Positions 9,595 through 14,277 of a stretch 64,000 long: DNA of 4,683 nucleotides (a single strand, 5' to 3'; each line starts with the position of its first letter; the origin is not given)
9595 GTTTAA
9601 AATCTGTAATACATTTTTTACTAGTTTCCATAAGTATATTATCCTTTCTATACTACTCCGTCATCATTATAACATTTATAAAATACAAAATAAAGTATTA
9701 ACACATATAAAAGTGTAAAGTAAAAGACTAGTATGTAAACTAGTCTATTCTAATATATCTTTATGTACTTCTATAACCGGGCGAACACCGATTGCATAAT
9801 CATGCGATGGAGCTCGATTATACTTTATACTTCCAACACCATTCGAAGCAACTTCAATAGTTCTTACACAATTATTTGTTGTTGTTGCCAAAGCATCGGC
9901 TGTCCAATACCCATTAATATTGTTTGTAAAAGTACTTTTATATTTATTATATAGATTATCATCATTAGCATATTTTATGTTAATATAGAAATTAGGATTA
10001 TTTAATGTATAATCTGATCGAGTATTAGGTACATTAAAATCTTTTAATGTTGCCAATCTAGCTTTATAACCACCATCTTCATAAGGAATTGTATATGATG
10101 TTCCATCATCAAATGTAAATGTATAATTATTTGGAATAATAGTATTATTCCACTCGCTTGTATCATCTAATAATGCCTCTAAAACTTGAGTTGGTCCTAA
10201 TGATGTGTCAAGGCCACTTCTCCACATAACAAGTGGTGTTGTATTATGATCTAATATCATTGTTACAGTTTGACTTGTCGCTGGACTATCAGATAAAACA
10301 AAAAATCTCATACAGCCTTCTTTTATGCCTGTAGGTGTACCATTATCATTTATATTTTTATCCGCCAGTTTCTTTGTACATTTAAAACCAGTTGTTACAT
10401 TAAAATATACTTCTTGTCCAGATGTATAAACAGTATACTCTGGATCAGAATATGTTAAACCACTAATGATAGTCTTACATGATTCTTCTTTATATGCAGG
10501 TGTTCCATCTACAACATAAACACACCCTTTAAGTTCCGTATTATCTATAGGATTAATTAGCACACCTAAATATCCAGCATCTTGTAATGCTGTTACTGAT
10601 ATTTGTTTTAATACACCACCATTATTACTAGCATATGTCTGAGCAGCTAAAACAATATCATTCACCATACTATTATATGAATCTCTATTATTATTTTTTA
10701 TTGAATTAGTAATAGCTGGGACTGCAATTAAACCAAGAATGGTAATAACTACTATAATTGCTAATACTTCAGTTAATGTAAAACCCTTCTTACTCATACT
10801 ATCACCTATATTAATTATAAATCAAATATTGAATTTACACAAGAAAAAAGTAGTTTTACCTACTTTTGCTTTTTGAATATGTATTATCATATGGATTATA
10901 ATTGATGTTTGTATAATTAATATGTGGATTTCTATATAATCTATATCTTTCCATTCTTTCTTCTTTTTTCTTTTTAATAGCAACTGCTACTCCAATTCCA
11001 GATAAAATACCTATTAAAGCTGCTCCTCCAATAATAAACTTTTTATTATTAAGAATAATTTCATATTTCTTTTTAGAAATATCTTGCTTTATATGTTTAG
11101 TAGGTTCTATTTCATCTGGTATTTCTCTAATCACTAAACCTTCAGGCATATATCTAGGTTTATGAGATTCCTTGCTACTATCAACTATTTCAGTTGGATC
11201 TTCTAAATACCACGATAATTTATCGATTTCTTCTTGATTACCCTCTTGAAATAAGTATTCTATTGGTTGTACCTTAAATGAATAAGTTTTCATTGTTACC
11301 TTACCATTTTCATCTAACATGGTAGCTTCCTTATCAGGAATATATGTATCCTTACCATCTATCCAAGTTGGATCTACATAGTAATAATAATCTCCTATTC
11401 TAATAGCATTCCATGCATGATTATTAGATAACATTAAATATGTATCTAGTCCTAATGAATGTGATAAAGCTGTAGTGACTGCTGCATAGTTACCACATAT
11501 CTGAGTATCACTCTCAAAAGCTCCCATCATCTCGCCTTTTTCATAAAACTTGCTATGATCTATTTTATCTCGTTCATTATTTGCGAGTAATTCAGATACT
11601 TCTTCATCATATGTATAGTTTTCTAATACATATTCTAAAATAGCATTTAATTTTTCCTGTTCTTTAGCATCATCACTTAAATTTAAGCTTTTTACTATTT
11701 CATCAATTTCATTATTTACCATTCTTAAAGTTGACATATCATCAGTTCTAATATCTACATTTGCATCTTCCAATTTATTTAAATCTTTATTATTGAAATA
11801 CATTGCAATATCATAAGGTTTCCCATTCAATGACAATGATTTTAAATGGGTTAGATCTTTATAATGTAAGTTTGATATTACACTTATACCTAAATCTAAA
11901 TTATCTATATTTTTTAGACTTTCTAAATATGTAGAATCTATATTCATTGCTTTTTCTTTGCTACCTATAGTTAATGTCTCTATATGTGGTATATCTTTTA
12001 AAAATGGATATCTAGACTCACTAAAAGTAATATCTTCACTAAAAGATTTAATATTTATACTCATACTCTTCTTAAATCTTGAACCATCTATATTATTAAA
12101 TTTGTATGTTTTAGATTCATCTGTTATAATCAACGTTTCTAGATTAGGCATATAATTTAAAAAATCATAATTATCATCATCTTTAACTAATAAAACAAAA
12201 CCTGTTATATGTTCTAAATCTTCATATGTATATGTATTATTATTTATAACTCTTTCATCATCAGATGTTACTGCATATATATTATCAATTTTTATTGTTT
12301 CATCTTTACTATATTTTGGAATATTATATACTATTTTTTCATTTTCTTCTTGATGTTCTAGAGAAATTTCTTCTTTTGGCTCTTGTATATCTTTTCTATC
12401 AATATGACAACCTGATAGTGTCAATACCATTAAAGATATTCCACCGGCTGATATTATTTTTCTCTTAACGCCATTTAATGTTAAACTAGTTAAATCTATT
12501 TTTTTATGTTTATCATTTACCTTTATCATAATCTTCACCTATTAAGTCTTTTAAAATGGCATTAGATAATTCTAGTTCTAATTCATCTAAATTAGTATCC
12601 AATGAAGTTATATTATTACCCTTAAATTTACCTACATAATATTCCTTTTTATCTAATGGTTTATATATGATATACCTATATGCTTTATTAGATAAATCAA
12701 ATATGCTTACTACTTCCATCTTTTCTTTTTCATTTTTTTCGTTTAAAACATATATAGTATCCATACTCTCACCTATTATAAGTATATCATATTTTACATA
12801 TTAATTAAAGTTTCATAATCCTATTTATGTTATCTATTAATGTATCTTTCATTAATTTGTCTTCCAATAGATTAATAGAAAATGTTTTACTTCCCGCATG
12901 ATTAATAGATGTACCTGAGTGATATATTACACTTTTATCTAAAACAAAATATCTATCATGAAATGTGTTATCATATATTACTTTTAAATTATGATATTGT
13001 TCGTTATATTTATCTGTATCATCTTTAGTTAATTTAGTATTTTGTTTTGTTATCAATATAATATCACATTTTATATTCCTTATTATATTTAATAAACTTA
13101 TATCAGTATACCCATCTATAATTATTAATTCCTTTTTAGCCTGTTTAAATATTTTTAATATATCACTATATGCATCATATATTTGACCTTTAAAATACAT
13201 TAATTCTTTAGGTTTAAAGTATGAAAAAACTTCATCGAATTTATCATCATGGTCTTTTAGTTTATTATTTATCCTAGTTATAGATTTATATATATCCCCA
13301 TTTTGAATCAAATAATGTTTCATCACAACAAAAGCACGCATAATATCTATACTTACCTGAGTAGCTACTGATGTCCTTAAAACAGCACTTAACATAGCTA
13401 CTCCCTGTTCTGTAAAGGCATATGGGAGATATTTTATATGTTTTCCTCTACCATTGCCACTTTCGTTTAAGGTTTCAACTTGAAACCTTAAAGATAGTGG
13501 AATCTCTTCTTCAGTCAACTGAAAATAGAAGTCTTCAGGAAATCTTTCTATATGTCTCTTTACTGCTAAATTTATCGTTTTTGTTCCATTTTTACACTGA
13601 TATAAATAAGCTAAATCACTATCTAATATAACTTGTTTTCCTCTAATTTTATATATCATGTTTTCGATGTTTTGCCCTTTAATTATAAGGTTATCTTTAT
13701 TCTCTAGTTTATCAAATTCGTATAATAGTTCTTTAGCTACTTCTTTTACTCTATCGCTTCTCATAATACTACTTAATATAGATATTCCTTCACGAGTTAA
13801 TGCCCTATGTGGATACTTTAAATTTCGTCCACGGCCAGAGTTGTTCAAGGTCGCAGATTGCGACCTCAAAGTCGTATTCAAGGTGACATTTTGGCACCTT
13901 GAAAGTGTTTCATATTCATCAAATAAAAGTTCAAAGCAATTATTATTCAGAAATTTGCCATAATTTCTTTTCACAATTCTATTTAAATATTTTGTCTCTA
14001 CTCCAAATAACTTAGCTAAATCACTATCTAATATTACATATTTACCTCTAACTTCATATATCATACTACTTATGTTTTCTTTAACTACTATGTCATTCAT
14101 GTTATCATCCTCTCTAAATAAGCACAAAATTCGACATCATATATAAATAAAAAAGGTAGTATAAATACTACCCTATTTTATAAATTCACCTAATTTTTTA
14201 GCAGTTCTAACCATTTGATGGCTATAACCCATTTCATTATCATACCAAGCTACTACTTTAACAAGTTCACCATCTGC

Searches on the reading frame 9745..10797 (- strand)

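Call 9: search_protein_families(library=pfam, proteins=[window:9745-10797:-], max_evalue=0.01)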
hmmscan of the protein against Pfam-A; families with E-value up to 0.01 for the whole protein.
window:9745-10797:- (350 aa): 1 family
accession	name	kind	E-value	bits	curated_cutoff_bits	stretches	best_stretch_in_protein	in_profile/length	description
PF07963.17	N_methyl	-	0.0018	18.2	21.2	1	2-25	3-26/27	Prokaryotic N-terminal methylation motif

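Call 10: search_protein_families(library=ncbifam, proteins=[window:9745-10797:-], max_evalue=0.01)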
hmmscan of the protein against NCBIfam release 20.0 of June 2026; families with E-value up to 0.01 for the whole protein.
window:9745-10797:- (350 aa): 5 families
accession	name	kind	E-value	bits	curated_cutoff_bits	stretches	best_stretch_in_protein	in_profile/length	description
NF040999.1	pilin_ComGC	equivalog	1.7e-07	31.3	75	1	3-77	1-72/84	competence type IV pilus major pilin ComGC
NF007862.0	PRK10574.1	equivalog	0.00014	22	138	1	2-35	3-36/145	prepilin peptidase-dependent pilin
TIGR01710.1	typeII_sec_gspG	equivalog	0.00037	20.5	88.85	1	4-59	1-56/134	type II secretion system major pseudopilin GspG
NF040982.1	ComGD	equivalog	0.00066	20.1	70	1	3-59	1-57/139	competence type IV pilus minor pilin ComGD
NF041013.1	T4P_ComGE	equivalog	0.0054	16.8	49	0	3-69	3-68/83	competence type IV pilus minor pilin ComGE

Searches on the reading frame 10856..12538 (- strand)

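Call 10: search_protein_families(library=ncbifam, proteins=[window:10856-12538:-], max_evalue=0.01)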
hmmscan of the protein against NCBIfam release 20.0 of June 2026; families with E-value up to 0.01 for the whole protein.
window:10856-12538:- (560 aa): 0 families

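Call 43: search_protein_families(library=pfam, proteins=[window:10856-12538:-], max_evalue=0.001)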
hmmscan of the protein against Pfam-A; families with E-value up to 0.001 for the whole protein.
window:10856-12538:- (560 aa): 1 family
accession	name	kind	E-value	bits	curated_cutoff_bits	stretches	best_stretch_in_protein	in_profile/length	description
PF04473.18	DUF553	-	3.3e-06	27.1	20.5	1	284-389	9-112/140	Transglutaminase-like domain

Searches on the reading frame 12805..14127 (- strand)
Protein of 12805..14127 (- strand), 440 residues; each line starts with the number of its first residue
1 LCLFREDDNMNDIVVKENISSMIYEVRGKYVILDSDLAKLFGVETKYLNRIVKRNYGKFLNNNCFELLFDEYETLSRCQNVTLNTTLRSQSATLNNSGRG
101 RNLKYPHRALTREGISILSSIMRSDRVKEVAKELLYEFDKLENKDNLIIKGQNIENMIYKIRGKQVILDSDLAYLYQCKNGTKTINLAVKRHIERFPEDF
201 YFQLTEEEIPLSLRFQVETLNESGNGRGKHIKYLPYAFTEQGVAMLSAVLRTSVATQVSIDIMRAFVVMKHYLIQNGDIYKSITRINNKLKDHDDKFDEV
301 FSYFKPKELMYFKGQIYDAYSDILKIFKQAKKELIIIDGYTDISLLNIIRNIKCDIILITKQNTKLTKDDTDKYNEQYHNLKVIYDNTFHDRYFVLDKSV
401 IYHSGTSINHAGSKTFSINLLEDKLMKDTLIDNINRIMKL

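Call 10: search_protein_families(library=ncbifam, proteins=[window:12805-14127:-], max_evalue=0.01)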
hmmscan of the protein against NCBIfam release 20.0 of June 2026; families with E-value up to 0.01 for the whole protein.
window:12805-14127:- (440 aa): 2 families
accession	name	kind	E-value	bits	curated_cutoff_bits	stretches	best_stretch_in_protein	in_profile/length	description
NF040700.1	VPA1262_N_dom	domain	3.3e-07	29.4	80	1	313-414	320-452/478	VPA1262 family N-terminal domain-containing protein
TIGR02855.1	spore_yabG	equivalog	0.0076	15.6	270.4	0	125-190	66-132/283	sporulation peptidase YabG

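Call 43: search_protein_families(library=pfam, proteins=[window:12805-14127:-], max_evalue=0.001)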
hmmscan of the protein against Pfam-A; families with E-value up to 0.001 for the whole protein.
window:12805-14127:- (440 aa): 2 families
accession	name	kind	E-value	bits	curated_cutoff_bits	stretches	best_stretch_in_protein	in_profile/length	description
PF10543.14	ORF6N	-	7.6e-48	161.2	27.8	2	157-249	2-86/86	ORF6N domain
PF09669.15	Phage_pRha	-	1.6e-06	29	29.9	0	73-143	26-91/91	Phage regulatory protein Rha (Phage_pRha)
